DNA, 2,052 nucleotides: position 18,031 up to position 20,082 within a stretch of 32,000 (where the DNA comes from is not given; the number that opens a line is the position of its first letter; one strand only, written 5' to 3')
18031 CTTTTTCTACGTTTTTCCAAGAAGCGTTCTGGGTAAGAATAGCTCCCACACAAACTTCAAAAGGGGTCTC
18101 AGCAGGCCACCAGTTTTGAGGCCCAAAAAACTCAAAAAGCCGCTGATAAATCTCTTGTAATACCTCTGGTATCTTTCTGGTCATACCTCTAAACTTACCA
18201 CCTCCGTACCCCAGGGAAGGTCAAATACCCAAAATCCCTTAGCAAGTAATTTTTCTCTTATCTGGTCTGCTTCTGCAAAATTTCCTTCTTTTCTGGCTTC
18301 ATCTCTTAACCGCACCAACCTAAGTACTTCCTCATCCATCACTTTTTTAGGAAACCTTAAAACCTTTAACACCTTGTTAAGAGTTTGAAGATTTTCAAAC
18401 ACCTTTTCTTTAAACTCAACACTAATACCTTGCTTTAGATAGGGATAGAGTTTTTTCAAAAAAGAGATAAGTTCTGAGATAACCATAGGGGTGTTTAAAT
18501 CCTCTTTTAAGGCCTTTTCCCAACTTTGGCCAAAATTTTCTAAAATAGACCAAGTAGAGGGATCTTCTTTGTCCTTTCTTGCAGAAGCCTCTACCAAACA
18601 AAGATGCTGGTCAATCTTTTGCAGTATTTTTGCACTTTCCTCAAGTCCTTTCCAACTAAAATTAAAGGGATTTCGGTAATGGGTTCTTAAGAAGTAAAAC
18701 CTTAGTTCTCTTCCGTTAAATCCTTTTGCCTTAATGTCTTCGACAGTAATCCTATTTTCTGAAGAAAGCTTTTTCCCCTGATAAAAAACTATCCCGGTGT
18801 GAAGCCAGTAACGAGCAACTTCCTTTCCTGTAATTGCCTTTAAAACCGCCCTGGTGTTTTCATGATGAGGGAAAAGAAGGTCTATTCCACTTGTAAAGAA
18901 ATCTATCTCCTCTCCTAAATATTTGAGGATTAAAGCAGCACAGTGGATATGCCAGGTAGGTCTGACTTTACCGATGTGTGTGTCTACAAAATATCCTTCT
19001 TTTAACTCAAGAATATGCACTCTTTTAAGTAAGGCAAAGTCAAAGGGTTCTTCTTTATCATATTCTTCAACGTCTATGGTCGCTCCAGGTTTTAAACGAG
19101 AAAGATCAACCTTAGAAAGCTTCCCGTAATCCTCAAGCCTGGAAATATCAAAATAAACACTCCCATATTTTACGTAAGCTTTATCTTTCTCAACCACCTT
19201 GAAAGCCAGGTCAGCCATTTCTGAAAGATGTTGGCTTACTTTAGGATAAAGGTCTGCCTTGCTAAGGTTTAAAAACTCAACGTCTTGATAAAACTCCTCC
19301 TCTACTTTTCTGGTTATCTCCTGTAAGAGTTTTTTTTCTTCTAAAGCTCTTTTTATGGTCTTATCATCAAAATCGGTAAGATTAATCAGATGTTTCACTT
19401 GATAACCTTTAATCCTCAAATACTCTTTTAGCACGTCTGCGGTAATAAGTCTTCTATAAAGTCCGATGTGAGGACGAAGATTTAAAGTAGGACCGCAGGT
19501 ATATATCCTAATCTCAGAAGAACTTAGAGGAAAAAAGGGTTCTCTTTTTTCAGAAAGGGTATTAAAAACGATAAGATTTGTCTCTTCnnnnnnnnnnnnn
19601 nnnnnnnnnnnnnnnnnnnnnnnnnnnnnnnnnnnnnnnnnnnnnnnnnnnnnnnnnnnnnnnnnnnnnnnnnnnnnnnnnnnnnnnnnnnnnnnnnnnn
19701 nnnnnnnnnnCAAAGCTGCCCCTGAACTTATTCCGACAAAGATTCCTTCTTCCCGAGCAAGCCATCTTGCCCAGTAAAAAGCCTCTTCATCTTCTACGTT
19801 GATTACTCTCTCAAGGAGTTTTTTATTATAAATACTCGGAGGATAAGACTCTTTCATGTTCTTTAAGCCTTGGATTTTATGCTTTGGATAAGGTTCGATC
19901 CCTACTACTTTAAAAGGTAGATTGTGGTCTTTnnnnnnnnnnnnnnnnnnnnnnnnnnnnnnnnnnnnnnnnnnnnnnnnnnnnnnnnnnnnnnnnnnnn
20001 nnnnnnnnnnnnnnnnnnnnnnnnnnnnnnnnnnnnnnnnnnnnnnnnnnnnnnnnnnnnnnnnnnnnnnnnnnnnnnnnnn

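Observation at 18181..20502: Cysteine synthase fused to a full-length CysRS homologue with degenerate class-I signature motifs (HIGL, KLSSE)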

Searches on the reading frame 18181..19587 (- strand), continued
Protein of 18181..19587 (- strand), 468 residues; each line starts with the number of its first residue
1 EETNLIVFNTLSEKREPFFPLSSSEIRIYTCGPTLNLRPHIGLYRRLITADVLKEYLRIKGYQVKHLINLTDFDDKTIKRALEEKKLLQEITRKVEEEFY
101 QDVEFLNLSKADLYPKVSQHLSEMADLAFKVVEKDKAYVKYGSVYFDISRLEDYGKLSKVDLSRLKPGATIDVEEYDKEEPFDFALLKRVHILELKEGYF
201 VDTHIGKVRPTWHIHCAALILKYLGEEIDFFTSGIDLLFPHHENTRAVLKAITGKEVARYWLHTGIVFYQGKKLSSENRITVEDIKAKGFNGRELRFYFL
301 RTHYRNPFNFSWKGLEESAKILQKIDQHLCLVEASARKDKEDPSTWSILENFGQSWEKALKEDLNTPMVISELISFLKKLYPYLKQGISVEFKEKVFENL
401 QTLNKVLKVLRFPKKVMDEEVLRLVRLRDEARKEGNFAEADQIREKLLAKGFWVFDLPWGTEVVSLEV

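Call 56: find_encoding_contigs(protein=P0418, flank=6000, max_places=1)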
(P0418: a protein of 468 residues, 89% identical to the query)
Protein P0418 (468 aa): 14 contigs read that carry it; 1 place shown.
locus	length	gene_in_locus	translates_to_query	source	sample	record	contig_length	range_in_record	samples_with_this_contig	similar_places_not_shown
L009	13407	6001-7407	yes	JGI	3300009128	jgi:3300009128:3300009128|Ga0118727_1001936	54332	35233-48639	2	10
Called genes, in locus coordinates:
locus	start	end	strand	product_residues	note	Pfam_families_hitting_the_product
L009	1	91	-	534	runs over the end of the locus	PF13183:Fer4_8, PF13534:Fer4_17 (weak), PF02754:CCG (weak)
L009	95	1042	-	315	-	PF02665:Nitrate_red_gam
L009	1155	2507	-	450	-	PF00989:PAS, PF08448:PAS_4, PF13188:PAS_8, PF13426:PAS_9, PF00158:Sigma54_activat, PF14532:Sigma54_activ_2, PF25601:AAA_lid_14, PF02954:HTH_8, +1 more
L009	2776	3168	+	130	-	PF00072:Response_reg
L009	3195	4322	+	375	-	PF08448:PAS_4, PF13188:PAS_8 (weak), PF13426:PAS_9, PF02518:HATPase_c, PF14501:HATPase_c_5 (weak)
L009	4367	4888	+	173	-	PF00072:Response_reg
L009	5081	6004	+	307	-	PF00291:PALP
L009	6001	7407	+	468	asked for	PF01406:tRNA-synt_1e, PF01921:tRNA-synt_1f (faint), PF09334:tRNA-synt_1g (faint), PF09190:DALR_2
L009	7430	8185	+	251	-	PF00899:ThiF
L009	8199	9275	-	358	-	PF08735:DUF1786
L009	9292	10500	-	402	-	PF04389:Peptidase_M28, PF05343:Peptidase_M42 (faint), PF01546:Peptidase_M20, PF07687:M20_dimer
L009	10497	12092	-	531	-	PF00370:FGGY_N, PF02782:FGGY_C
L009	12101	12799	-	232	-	PF00596:Aldolase_II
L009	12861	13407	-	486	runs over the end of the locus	PF00202:Aminotran_3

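Call 65: find_encoding_contigs(protein=P0518, flank=6000, max_places=1)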
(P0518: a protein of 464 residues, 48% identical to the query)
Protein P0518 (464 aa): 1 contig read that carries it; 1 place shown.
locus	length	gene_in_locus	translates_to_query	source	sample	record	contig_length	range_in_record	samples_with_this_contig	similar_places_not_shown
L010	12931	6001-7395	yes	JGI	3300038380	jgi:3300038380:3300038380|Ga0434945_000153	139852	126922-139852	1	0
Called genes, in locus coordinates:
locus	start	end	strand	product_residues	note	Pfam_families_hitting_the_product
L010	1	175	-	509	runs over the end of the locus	PF12728:HTH_17 (faint)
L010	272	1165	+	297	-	PF01798:Nop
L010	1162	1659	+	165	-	PF00293:NUDIX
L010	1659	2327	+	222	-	PF01269:Fibrillarin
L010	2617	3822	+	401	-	PF01837:HcyBio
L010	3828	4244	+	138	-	PF09383:NIL, PF00037:Fer4 (weak), PF13237:Fer4_10, PF14697:Fer4_21, PF12838:Fer4_7, PF13187:Fer4_9, PF00037:Fer4 (weak), PF12837:Fer4_6 (weak), +2 more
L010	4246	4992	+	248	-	PF27030:AbpE_bact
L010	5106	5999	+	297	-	PF00291:PALP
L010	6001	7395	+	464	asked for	PF00133:tRNA-synt_1 (faint), PF01406:tRNA-synt_1e, PF01921:tRNA-synt_1f (faint), PF09334:tRNA-synt_1g, PF09190:DALR_2, PF23493:CysS_C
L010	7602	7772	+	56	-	-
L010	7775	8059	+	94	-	-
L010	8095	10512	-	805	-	PF00133:tRNA-synt_1, PF01406:tRNA-synt_1e (faint), PF09334:tRNA-synt_1g, PF08264:Anticodon_1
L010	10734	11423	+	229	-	PF20720:nSTAND3 (faint)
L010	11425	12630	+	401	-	PF03215:Rad17 (weak), PF05496:RuvB_N (weak), PF05673:DUF815 (weak), PF13191:AAA_16 (weak), PF00004:AAA, PF25361:AAA_lid_RFC1 (weak), PF16193:AAA_assoc_2 (weak), PF21960:RCF1-5-like_lid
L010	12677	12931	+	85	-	?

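Call 66: find_related_loci(query=P0518, collection=genome_contigs, flank=3000)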
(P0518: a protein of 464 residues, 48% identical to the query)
Query P0518 (464 aa) in genome_contigs; peptide patterns used: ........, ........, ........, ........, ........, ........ (x = any residue, [..] = any of these).
600 stretches matched a pattern (row limit reached: there are more); 566 encode a relative of the query (tblastn E <= 1e-3); the best 80 are kept; 80 distinct loci.
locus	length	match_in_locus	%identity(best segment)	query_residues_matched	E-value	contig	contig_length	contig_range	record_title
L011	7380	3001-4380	71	1-461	0e+0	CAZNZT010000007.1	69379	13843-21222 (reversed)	MAG TPA_asm: uncultured Methanosarcinales archaeon isolate binchicken_co256_988 genome assembly, contig: NODE_327_length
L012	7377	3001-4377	69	2-461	0e+0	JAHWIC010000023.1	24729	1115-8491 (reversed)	MAG: Candidatus Woesearchaeota archaeon isolate Yap2000.bin4.8 contig-145_1575, whole genome shotgun sequence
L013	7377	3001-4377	68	2-461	0e+0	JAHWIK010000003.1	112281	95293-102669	MAG: Candidatus Woesearchaeota archaeon isolate YT1_182 k127_7729191, whole genome shotgun sequence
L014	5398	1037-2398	68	1-462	0e+0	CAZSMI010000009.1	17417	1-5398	MAG TPA_asm: Candidatus Woesearchaeota archaeon isolate binchicken_co387_677 genome assembly, contig: NODE_3567_length_1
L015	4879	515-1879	66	2-456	0e+0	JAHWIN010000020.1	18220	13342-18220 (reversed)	MAG: Candidatus Woesearchaeota archaeon isolate YT1_767 k127_14508113, whole genome shotgun sequence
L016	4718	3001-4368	65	2-456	0e+0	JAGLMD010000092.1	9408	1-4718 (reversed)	MAG: Nanoarchaeota archaeon isolate RS_5_44 ROV157_5.bin.44.fa_92, whole genome shotgun sequence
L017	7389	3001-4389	59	1-461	0e+0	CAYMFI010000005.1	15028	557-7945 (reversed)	MAG TPA_asm: uncultured Methanosarcinales archaeon isolate binchicken_co387_191 genome assembly, contig: NODE_4693_lengt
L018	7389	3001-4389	61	2-460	0e+0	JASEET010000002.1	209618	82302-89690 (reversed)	MAG: Candidatus Bathyarchaeia archaeon isolate Yes46-05 NODE_2_length_209618_cov_49.470909, whole genome shotgun sequenc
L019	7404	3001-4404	60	2-462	0e+0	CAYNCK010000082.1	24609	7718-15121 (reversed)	MAG TPA_asm: uncultured Methanosarcinales archaeon isolate binchicken_co203_103 genome assembly, contig: k141_1730527, w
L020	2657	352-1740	59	2-460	0e+0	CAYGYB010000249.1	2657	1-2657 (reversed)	MAG TPA_asm: uncultured Candidatus Bathyarchaeia archaeon isolate ERP119294_co3_18 genome assembly, contig: NODE_60562_l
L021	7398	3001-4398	60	2-462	0e+0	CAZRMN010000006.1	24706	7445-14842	MAG TPA_asm: uncultured archaeon isolate binchicken_co6_549 genome assembly, contig: NODE_1798_length_24706_cov_7.053223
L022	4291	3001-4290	64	1-432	0e+0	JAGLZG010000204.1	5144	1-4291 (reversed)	MAG: Nanoarchaeota archaeon isolate RS_13_58 ZL320.bin.58.fa_204, whole genome shotgun sequence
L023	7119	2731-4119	59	2-460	0e+0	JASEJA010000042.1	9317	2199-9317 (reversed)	MAG: Candidatus Bathyarchaeota archaeon isolate Yes71-20 NODE_1633_length_9317_cov_38.365040, whole genome shotgun seque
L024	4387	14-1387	60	2-462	0e+0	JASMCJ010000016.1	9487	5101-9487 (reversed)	MAG: Candidatus Woesearchaeota archaeon isolate ETNP3_MAG_14 c_000000394507, whole genome shotgun sequence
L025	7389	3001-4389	59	2-460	0e+0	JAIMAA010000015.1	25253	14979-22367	MAG: Candidatus Bathyarchaeota archaeon isolate HOT.CON.75 Contig16, whole genome shotgun sequence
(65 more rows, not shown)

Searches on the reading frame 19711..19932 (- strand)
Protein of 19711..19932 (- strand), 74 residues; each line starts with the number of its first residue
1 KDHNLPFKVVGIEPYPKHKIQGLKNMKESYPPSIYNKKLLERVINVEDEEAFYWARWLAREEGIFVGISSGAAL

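Call 52: search_solved_structures(query=window:19711-19932:-, show_alignments=5, max_evalue=0.01)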
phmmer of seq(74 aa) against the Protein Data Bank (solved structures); distinct sequences matched with E-value up to 0.01: 80 (the best 60 are shown).
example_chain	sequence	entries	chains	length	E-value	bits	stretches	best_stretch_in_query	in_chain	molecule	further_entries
3fca_A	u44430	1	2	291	2.8e-10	43.6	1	16-72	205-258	Cysteine synthase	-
1o58_A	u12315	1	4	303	2.9e-10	43.6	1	16-72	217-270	O-acetylserine sulfhydrylase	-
4lmb_A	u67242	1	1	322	6.9e-10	42.4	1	11-74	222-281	Cysteine synthase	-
4lma_A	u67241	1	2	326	3.6e-09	40.1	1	11-73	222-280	Cysteine synthase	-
2bht_A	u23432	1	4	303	6.3e-09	39.3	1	3-73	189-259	CYSTEINE SYNTHASE B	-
2jc3_A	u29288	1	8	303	6.5e-09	39.3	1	3-73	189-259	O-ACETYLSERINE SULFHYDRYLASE B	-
2bhs_A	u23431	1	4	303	7.1e-09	39.2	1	3-73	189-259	CYSTEINE SYNTHASE B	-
2v03_A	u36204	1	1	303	7.1e-09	39.2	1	3-73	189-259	Cysteine synthase B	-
2isq_A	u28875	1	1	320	1.1e-07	35.4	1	13-73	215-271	Cysteine synthase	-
1z7w_A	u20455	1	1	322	1.1e-07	35.4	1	13-73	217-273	Cysteine synthase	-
1z7y_A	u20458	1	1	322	1.1e-07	35.4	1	13-73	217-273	Cysteine synthase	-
2egu_A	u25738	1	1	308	1.7e-07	34.8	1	13-74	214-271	Cysteine synthase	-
8zyc_A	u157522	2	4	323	2.7e-07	34.1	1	12-73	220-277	Cysteine synthase A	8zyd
5j43_E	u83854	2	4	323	2.7e-07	34.1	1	12-73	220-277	Cysteine synthase A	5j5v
5xa2_A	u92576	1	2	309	2.8e-07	34.1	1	13-74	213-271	Cysteine synthase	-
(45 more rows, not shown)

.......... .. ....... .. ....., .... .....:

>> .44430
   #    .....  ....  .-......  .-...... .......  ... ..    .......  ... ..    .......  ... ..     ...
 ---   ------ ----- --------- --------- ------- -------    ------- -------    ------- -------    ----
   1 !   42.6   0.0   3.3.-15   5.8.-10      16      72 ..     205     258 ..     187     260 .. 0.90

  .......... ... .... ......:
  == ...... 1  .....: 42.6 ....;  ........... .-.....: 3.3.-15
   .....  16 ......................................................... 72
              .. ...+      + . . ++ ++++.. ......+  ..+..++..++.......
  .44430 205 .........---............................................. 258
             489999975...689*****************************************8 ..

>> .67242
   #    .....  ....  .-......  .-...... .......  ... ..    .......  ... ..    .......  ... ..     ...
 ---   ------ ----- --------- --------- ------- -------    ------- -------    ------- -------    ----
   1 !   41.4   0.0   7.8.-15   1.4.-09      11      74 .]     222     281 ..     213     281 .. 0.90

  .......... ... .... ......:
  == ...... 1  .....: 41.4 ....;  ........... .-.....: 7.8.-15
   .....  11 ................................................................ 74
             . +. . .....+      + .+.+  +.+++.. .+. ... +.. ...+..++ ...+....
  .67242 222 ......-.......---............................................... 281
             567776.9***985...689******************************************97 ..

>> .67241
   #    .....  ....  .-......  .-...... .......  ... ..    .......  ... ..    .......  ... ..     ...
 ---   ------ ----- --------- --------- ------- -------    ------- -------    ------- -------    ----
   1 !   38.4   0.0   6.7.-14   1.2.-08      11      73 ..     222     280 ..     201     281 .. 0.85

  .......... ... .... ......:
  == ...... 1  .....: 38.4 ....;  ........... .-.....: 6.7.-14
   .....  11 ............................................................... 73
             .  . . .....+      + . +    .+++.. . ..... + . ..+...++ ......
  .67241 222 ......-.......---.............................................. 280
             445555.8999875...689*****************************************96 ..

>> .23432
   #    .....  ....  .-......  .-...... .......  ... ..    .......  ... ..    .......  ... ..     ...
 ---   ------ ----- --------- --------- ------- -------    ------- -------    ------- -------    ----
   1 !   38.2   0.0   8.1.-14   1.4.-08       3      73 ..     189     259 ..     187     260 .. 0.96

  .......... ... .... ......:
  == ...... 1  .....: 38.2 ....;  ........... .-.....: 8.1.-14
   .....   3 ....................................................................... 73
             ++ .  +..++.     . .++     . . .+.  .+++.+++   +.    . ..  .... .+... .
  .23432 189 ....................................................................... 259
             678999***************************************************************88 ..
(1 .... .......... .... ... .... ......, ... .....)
